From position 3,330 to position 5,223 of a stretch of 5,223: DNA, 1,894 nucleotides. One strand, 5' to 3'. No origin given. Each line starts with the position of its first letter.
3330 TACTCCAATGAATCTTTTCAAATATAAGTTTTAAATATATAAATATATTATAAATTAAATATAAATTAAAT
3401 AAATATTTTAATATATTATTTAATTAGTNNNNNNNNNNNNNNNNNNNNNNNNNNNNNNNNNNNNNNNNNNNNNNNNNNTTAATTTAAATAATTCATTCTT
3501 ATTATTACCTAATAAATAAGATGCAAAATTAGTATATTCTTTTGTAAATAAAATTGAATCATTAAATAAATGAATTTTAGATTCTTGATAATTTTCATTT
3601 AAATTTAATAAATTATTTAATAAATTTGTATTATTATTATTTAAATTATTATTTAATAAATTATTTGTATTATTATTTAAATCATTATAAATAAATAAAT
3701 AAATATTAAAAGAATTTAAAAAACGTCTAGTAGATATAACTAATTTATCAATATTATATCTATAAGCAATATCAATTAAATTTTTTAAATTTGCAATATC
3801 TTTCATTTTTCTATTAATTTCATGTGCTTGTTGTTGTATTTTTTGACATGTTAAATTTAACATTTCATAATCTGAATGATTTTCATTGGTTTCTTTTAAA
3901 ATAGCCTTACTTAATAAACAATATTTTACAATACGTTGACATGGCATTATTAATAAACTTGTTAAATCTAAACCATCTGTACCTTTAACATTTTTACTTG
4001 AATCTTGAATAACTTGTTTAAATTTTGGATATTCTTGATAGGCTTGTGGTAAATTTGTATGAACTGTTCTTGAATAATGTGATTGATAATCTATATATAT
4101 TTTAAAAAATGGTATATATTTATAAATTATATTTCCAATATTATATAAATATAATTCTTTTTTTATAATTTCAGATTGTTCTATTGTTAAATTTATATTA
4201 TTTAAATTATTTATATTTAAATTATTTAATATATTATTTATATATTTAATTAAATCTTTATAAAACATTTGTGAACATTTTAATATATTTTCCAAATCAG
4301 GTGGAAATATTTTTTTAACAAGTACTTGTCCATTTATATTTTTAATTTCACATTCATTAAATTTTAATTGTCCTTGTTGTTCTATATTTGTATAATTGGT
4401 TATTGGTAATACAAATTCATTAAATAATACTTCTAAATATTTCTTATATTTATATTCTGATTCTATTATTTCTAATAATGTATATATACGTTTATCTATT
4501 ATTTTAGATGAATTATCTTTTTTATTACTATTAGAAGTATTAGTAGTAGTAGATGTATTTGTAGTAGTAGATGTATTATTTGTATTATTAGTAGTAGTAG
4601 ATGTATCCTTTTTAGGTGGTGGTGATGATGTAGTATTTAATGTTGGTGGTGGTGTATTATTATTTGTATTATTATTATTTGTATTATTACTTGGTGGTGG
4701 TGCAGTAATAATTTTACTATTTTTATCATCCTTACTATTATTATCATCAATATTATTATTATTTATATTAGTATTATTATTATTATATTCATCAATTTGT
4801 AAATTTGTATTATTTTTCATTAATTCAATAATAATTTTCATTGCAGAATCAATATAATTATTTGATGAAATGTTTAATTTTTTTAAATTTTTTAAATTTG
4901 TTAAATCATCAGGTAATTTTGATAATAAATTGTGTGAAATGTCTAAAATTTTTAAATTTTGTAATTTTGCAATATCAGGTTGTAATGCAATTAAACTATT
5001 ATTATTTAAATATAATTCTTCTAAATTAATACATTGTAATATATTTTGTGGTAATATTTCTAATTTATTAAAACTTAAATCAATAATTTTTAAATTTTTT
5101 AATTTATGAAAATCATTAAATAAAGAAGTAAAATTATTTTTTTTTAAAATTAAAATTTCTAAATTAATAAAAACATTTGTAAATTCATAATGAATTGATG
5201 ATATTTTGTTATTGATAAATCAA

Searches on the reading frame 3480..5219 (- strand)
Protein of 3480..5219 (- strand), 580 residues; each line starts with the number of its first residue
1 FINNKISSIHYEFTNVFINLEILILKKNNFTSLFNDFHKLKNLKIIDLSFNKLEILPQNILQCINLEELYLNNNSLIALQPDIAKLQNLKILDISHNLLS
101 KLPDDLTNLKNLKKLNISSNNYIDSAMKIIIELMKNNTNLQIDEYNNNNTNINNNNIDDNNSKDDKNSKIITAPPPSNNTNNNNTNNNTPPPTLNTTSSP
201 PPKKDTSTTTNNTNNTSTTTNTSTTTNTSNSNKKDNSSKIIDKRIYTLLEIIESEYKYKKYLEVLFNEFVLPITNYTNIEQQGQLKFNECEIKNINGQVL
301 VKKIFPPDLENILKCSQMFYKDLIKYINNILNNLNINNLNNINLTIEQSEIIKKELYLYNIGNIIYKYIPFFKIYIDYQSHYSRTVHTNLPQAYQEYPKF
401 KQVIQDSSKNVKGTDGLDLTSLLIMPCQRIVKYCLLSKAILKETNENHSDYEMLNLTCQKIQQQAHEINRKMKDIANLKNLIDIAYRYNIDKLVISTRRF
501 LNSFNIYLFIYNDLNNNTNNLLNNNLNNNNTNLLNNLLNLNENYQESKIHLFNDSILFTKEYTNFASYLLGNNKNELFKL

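Call 31: search_protein_families(library=pfam, max_evalue=0.01, proteins=[window:3480-5219:-])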
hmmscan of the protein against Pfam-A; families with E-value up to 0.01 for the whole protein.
seq(580 aa): 4 families
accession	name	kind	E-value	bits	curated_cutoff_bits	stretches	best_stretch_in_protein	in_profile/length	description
PF00621.25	RhoGEF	-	2.6e-25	90.1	27.6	1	249-469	3-180/180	RhoGEF domain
PF13855.12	LRR_8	-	9.1e-16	57.8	27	3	65-121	2-60/61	Leucine rich repeat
PF12799.13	LRR_4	-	1.2e-11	44.9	27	3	65-106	2-42/44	Leucine Rich repeats (2 copies)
PF23598.1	LRR_14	-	4.1e-09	36.1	40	1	8-146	37-175/353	Leucine-rich repeat region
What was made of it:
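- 3479..5222 (-): Flanking LRR-RhoGEF gene, with its 3' end lost in the gap. Pfam RhoGEF at 2.6e-25 and LRR_8 at 9.1e-16 (call 31).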

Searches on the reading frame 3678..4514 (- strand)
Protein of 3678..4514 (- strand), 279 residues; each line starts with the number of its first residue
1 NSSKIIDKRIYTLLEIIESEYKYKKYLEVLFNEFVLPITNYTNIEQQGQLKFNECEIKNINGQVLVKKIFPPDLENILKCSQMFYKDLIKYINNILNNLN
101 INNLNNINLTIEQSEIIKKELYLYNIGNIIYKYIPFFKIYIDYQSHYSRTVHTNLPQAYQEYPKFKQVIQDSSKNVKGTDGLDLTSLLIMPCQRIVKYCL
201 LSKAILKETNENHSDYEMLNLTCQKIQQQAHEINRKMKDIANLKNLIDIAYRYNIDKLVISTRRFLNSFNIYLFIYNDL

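Call 10: find_homologous_proteins(query=window:3678-4514:-)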
Query seq(279 aa) (279 aa): 1 proteins with E <= 0.001 among 1428 candidates.
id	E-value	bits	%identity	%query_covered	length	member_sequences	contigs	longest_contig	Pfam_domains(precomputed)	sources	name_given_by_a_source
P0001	2.7e-10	58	32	46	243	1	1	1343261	PF00621.26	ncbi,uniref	ncbi:hypothetical protein SAMD00019534_035290, partial [Acytostelium subglobosum LB1]|uniref:hypothe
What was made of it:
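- Tried and rejected: The RhoGEF query gave one hit at 32% identity, to Acytostelium (call 10).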
